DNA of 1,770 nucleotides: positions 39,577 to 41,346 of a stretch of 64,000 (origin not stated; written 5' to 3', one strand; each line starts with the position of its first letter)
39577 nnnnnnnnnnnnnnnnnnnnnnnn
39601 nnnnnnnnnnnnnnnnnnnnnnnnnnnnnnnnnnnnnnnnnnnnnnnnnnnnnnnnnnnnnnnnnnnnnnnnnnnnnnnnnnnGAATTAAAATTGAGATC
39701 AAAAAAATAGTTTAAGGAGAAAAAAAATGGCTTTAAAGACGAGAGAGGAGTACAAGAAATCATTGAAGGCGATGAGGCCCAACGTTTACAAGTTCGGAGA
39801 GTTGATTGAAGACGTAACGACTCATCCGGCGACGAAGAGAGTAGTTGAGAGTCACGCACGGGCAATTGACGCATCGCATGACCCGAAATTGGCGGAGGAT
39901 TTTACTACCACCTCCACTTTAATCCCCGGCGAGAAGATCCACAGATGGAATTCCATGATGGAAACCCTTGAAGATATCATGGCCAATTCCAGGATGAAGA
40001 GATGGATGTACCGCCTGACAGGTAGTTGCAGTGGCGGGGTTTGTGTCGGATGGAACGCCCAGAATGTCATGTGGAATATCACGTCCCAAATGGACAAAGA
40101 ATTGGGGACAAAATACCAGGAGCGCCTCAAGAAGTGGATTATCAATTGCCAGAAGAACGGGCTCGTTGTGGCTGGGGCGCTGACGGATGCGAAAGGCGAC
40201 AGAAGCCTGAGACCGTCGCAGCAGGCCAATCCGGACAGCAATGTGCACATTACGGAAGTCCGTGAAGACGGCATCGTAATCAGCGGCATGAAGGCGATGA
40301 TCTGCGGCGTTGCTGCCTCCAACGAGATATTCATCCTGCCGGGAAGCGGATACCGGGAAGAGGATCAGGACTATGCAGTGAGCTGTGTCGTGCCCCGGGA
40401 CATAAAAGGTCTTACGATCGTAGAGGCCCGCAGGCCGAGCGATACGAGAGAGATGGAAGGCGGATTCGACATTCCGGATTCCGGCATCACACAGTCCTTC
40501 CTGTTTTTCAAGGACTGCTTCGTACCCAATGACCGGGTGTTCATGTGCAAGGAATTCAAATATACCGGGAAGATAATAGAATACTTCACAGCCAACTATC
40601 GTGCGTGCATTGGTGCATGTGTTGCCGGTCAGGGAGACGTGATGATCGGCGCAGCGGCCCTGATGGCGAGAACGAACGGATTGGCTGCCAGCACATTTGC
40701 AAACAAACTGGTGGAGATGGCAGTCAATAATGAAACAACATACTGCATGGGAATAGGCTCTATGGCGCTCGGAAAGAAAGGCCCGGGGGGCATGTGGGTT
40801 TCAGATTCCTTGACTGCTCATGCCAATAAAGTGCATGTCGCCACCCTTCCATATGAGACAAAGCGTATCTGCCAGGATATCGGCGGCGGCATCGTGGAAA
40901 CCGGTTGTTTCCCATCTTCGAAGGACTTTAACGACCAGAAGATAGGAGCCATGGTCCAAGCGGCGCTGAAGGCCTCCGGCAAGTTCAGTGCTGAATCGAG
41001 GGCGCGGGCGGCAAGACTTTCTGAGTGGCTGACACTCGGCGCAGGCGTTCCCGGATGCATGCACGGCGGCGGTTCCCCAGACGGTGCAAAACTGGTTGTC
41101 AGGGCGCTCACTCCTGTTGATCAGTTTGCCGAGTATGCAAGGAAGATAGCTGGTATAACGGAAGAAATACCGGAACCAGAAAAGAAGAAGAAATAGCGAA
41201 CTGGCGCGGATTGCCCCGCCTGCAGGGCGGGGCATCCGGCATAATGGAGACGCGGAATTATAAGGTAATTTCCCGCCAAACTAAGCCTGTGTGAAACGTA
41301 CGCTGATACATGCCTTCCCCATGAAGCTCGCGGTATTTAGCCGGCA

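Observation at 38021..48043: Sigma54-linked island: Pct-type CoA-transferase + AbfD-family dehydratase + MFS + EtfB / ferredoxin-EtfA + acyl-CoA dehydrogenase + PAS enhancer-binding protein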

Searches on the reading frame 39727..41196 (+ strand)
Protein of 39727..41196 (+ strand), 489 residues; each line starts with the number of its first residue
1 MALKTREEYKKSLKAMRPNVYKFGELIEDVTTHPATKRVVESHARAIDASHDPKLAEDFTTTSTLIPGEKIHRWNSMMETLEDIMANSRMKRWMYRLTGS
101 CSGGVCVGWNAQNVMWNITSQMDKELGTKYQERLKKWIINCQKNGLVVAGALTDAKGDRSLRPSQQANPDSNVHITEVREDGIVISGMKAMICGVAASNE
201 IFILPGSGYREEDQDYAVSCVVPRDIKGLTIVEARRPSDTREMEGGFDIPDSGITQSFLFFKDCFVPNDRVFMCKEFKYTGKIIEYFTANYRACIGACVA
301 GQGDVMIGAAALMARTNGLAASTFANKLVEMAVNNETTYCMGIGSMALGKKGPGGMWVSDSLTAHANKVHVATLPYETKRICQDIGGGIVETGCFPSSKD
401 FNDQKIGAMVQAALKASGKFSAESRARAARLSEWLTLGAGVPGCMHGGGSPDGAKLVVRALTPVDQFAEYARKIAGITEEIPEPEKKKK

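Call 3: search_protein_families(library=pfam, proteins=[window:39727-41196:+])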
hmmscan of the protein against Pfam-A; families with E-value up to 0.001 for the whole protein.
window:39727-41196:+ (489 aa): 2 families
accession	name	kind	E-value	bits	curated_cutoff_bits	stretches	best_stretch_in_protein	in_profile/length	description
PF11794.13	HpaB_N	-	3.4e-74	250.3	35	1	5-273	1-270/270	4-hydroxyphenylacetate 3-hydroxylase N terminal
PF03241.18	HpaB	-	1.4e-41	142.3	25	1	281-476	2-202/202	4-hydroxyphenylacetate 3-hydroxylase C terminal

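Call 5: search_protein_families(library=ncbifam, proteins=[window:39727-41196:+], max_evalue=0.00001)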
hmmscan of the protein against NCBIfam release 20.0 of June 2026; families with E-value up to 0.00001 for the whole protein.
window:39727-41196:+ (489 aa): 2 families
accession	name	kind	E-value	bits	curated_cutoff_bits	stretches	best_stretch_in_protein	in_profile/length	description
TIGR02309.1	HpaB-1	equivalog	4.7e-29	101.8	480.2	1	4-436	2-431/477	4-hydroxyphenylacetate 3-monooxygenase, oxygenase component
TIGR02310.1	HpaB-2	equivalog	1.4e-21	76.8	885.2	1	5-444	14-452/519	4-hydroxyphenylacetate 3-monooxygenase, oxygenase component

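Call 7: search_solved_structures(query=window:39727-41196:+, show_alignments=2)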
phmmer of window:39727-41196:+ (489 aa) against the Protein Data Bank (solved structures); distinct sequences matched with E-value up to 0.001: 15.
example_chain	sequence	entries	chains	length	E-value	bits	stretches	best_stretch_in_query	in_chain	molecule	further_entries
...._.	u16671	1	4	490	9.4e-90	304.7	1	3-477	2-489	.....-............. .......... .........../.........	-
6vjr_A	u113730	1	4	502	7.1e-85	288.6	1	4-487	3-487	Vinylacetyl-CoA Delta-isomerase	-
2yyg_A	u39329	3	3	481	1.1e-20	76.9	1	4-437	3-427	4-hydroxyphenylacetate-3-hydroxylase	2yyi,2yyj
2yyk_A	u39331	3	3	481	4.6e-20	74.9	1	4-437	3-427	4-hydroxyphenylacetate-3-hydroxylase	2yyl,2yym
9lft_A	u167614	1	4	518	9.5e-20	73.9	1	3-436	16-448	4-Hydroxyphenylacetate-3-monooxygenase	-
6b1b_A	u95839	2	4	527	4.6e-14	55.1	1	5-277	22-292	4-hydroxyphenylacetate 3-monooxygenase, oxygenase subunit | 4-hydroxyphenylacetate 3-monooxygenase oxygenase component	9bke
6qyh_A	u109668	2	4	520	9.3e-14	54.1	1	5-277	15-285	4-hydroxyphenylacetate 3-monooxygenase oxygenase component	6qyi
6eb0_A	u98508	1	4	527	9.6e-14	54.1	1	5-277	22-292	4-hydroxyphenylacetate 3-monooxygenase, oxygenase subunit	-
4oo2_A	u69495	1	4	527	3.1e-13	52.4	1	5-273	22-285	Chlorophenol-4-monooxygenase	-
7dbw_C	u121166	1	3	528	5.3e-12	48.3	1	173-429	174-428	4-hydroxyphenylacetate 3-hydroxylase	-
9j9j_A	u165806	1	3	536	5.6e-12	48.2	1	173-429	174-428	4-nitrophenol 4-monooxygenase/4-nitrocatechol 2-monooxygenase, oxygenase component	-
4g5e_A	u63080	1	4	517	1.3e-09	40.4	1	3-358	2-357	2,4,6-Trichlorophenol 4-monooxygenase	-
7e8q_A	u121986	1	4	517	3.5e-08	35.7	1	4-359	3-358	Chlorophenol monooxygenase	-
6jhm_A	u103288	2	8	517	3.6e-08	35.7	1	4-359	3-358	Chlorophenol monooxygenase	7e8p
3hwc_A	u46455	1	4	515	8.1e-07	31.2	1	4-276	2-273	Chlorophenol-4-monooxygenase component 2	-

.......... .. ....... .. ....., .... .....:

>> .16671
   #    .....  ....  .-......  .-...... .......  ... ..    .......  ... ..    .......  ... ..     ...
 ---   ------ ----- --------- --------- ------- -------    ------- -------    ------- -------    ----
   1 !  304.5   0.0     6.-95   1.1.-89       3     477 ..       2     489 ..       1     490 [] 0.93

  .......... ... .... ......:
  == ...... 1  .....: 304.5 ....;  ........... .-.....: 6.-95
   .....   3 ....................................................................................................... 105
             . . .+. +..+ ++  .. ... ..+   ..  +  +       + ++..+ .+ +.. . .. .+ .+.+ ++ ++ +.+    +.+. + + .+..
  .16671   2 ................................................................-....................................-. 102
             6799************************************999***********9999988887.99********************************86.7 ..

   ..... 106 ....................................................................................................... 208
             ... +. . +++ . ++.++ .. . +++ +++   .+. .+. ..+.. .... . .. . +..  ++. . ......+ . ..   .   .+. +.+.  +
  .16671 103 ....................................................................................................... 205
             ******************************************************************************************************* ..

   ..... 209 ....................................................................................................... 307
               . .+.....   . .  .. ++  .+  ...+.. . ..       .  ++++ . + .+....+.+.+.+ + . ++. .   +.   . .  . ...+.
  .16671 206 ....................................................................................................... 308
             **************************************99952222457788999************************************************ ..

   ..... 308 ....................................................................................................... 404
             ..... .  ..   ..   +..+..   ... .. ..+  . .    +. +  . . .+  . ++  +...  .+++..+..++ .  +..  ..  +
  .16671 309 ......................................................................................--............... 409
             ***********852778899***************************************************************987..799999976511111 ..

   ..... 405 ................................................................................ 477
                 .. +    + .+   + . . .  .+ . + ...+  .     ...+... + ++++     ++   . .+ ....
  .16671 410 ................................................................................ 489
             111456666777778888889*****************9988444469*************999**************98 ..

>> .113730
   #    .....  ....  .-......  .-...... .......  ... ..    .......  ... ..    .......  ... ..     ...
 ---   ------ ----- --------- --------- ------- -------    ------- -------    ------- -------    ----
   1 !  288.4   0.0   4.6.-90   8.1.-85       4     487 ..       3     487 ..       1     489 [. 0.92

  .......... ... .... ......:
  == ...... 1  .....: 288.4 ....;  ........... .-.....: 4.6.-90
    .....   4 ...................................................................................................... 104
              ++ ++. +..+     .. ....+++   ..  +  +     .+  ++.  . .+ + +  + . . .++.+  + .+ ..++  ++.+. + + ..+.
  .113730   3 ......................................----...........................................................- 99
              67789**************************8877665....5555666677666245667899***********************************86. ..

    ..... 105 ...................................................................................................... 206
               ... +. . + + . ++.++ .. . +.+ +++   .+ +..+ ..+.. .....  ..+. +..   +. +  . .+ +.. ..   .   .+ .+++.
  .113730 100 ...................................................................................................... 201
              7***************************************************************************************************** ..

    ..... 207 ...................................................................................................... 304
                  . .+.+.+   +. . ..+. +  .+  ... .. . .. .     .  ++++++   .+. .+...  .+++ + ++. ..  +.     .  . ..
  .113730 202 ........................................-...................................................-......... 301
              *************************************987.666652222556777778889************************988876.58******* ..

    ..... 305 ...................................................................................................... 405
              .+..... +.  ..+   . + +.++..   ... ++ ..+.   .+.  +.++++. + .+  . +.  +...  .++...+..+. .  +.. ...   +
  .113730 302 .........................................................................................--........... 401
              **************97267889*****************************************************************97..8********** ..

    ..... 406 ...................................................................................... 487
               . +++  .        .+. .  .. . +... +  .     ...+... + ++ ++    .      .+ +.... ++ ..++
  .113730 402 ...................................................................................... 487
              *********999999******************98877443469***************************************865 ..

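Call 9: find_related_loci(query=window:39727-41196:+, collection=genome_contigs, flank=10000)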
Query window:39727-41196:+ (489 aa) in genome_contigs; peptide patterns used: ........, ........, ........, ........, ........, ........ (x = any residue, [..] = any of these).
205 stretches matched a pattern; 113 encode a relative of the query (tblastn E <= 1e-3); the best 80 are kept; 80 distinct loci.
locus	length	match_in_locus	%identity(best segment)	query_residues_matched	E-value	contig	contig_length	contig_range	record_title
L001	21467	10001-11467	97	1-489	0e+0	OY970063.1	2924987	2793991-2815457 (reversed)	MAG: uncultured delta proteobacterium isolate MFD10007.bin.1.119 genome assembly, chromosome: 1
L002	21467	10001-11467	96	1-489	0e+0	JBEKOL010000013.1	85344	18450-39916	MAG: Syntrophales bacterium isolate SPRUCE 43 SPRUCE_43_13, whole genome shotgun sequence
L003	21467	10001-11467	96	1-489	0e+0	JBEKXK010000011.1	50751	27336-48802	MAG: Syntrophales bacterium isolate SPRUCE 64 SPRUCE_64_11, whole genome shotgun sequence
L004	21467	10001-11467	96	1-489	0e+0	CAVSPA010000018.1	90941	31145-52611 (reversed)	MAG: uncultured delta proteobacterium isolate MFD01476.bin.2.167 genome assembly, contig: contig_8933, whole genome shot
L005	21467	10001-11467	96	1-489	0e+0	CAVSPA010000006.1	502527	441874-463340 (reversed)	MAG: uncultured delta proteobacterium isolate MFD01476.bin.2.167 genome assembly, contig: contig_17381, whole genome sho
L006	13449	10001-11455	94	1-485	0e+0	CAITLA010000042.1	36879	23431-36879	MAG: uncultured Syntrophaceae bacterium isolate AM-sed-core3-D1_bin-194 genome assembly, contig: bin-194:042/313, whole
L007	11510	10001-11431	96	1-477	0e+0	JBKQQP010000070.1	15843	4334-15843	MAG: Syntrophales bacterium isolate MGr2D2E2F__bin_107 MGr2D2E2F_000000245673, whole genome shotgun sequence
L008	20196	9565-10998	93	1-478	0e+0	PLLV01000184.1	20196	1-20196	MAG: Syntrophaceae bacterium isolate fen_1168 73.20120800_E3S.49_contig_15583, whole genome shotgun sequence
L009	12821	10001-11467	86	1-489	0e+0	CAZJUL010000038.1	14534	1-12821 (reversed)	MAG TPA_asm: uncultured Elusimicrobiaceae bacterium isolate binchicken_co356_8 genome assembly, contig: NODE_2231_length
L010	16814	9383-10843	83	1-488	0e+0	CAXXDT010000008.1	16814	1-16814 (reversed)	MAG: uncultured Syntrophobacter sp. isolate 77c4d0fe-ff47-49b2-b771-50e4a4e8458d genome assembly, contig: contig_8, whol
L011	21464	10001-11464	83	1-489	0e+0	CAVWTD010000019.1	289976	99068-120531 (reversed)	MAG: uncultured delta proteobacterium isolate MFD01476.bin.2.94 genome assembly, contig: contig_54476, whole genome shot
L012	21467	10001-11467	83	1-489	0e+0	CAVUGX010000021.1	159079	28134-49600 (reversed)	MAG: uncultured delta proteobacterium isolate MFD02138.bin.2.27 genome assembly, contig: contig_2259, whole genome shotg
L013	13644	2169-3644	82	1-488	0e+0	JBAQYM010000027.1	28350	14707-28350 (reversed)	MAG: Syntrophobacteraceae bacterium isolate MFD12011_ilm_asm_bin22 k127_912, whole genome shotgun sequence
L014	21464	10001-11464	82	1-489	0e+0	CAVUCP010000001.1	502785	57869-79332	MAG: uncultured Solirubrobacteraceae bacterium isolate MFD01689.bin.2.66 genome assembly, contig: contig_13772, whole ge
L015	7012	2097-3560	82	1-489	0e+0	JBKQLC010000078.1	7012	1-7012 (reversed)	MAG: Syntrophobacteraceae bacterium isolate CRr2D2E2F__bin_5 CRr2D2E2F_000000091165, whole genome shotgun sequence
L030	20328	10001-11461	75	1-488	0e+0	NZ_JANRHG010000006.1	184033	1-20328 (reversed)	Neomoorella sulfitireducens strain SLA38 6, whole genome shotgun sequence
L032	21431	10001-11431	76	1-478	0e+0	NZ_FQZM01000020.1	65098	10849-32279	Desulfofundulus thermosubterraneus DSM 16057, whole genome shotgun sequence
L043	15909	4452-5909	66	3-489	0e+0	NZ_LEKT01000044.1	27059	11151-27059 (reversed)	Megasphaera cerevisiae DSM 20462 scaffold_43, whole genome shotgun sequence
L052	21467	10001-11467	65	1-489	0e+0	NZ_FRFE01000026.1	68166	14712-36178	Desulfopila aestuarii DSM 18488, whole genome shotgun sequence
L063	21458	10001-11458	65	1-489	0e+0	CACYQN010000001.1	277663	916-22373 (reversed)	MAG: uncultured Bacteroidia bacterium isolate RUG12182 genome assembly, contig: RUG12182_asm_1, whole genome shotgun seq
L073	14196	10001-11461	64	1-487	0e+0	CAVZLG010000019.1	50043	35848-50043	MAG: uncultured delta proteobacterium isolate MFD03804.bin.2.98 genome assembly, contig: contig_80134, whole genome shot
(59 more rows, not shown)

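Call 29: find_homologous_proteins(query=window:39727-41196:+, max_evalue=1e-30)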
Query window:39727-41196:+ (489 aa): 3760 proteins with E <= 1e-30 among 8000 candidates; the best 120 are listed.
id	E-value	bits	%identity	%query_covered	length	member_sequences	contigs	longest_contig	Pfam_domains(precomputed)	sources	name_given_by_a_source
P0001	0.0e+0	1071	94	100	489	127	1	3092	PF03241.19,PF11794.14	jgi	jgi:4-hydroxybutyryl-CoA dehydratase / vinylacetyl-CoA-Delta-isomerase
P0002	5.9e-292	986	85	100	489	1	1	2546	PF03241.19,PF11794.14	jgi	jgi:4-hydroxybutyryl-CoA dehydratase / vinylacetyl-CoA-Delta-isomerase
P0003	1.7e-289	978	85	100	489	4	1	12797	PF03241.19,PF11794.14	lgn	-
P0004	1.8e-288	975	86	100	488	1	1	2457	PF03241.19,PF11794.14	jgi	jgi:4-hydroxybutyryl-CoA dehydratase / vinylacetyl-CoA-Delta-isomerase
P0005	1.0e-287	972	85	100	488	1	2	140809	PF03241.19,PF11794.14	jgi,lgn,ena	jgi:4-hydroxybutyryl-CoA dehydratase/vinylacetyl-CoA-Delta-isomerase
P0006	6.4e-285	963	84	100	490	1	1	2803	PF03241.19,PF11794.14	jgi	jgi:4-hydroxybutyryl-CoA dehydratase/vinylacetyl-CoA-Delta-isomerase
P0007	1.3e-284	962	84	100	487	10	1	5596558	PF03241.19,PF11794.14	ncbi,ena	-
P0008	2.4e-284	961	83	100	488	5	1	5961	PF03241.19,PF11794.14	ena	-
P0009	4.6e-284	960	83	100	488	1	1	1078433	PF03241.19,PF11794.14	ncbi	ncbi:MAG: 4-hydroxyphenylacetate 3-hydroxylase N-terminal domain-containing protein [Syntrophobacter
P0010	5.2e-284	960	84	100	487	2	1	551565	PF03241.19,PF11794.14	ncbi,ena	-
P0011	1.7e-283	958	83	100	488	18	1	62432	PF03241.19,PF11794.14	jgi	jgi:4-hydroxybutyryl-CoA dehydratase/vinylacetyl-CoA-Delta-isomerase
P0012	4.7e-283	957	84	100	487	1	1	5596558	PF03241.19,PF11794.14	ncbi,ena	-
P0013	1.1e-282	956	84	100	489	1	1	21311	PF03241.19,PF11794.14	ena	-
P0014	1.5e-282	955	83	100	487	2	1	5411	PF03241.19,PF11794.14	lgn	-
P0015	2.7e-282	954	83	100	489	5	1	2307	PF03241.19,PF11794.14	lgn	-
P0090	1.0e-243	827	73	100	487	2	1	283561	PF03241.19,PF11794.14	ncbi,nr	ncbi:MAG: 4-hydroxyphenylacetate 3-hydroxylase [Firmicutes bacterium]|nr:4-hydroxyphenylacetate 3-hy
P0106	1.7e-234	797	70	100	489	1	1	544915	PF03241.19,PF11794.14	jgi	jgi:4-hydroxybutyryl-CoA dehydratase/vinylacetyl-CoA-Delta-isomerase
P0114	7.8e-231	785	68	100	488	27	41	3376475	PF03241.19,PF11794.14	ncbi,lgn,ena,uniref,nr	ncbi:4-hydroxyphenylacetate 3-hydroxylase N-terminal domain-containing protein [Intestinimonas butyr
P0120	5.1e-230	782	70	100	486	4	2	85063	PF03241.19,PF11794.14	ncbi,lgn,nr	ncbi:MAG: 4-hydroxyphenylacetate 3-hydroxylase N-terminal domain-containing protein [Desulfitobacter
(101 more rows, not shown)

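Call 30: find_encoding_contigs(protein=P0114, flank=10000, max_places=3)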
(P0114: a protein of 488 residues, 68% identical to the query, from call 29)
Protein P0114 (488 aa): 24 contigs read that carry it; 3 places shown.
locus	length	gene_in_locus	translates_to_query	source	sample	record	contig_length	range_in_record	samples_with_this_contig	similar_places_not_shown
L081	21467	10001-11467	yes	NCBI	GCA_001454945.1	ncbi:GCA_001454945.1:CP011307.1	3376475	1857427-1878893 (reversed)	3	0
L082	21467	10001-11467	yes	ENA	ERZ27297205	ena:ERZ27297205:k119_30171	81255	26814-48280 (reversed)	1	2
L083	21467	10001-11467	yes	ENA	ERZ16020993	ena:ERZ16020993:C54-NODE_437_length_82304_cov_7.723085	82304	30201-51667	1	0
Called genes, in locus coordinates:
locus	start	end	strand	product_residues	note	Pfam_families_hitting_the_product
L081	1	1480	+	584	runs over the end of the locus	PF00664:ABC_membrane, PF00005:ABC_tran, PF02463:SMC_N (weak)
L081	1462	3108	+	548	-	PF00664:ABC_membrane, PF00005:ABC_tran, PF02463:SMC_N (weak), PF13304:AAA_21 (faint)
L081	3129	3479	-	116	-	-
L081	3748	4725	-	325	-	PF05598:DUF772, PF01609:DDE_Tnp_1, PF13359:DDE_Tnp_4 (weak), PF13612:DDE_Tnp_1_3, PF13751:DDE_Tnp_1_6 (weak)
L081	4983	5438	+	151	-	PF09992:NAGPA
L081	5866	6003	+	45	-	-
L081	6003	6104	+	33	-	-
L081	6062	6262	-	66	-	-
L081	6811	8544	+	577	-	PF00989:PAS, PF08448:PAS_4, PF13188:PAS_8 (weak), PF13426:PAS_9, PF00158:Sigma54_activat, PF14532:Sigma54_activ_2, PF25601:AAA_lid_14, PF18024:HTH_50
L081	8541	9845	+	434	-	PF02550:AcetylCoA_hydro, PF13336:AcetylCoA_hyd_C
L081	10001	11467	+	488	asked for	PF11794:HpaB_N, PF03241:HpaB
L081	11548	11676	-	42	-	-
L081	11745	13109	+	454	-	-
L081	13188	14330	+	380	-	PF02771:Acyl-CoA_dh_N, PF02770:Acyl-CoA_dh_M, PF00441:Acyl-CoA_dh_1, PF22924:ACOX_C_alpha1 (faint), PF08028:Acyl-CoA_dh_2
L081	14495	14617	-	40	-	-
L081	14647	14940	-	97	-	PF00543:P-II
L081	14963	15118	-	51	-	PF01645:Glu_synthase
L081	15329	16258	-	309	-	PF03460:NIR_SIR_ferr, PF01077:NIR_SIR, PF13237:Fer4_10 (faint), PF12797:Fer4_2 (faint), PF12837:Fer4_6 (faint), PF00037:Fer4 (weak)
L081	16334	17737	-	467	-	PF00939:Na_sulph_symp, PF03600:CitMHS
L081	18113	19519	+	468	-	PF07690:MFS_1, PF13347:MFS_2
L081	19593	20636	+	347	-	-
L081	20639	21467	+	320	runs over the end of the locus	-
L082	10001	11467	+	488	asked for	PF11794:HpaB_N, PF03241:HpaB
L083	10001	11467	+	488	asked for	PF11794:HpaB_N, PF03241:HpaB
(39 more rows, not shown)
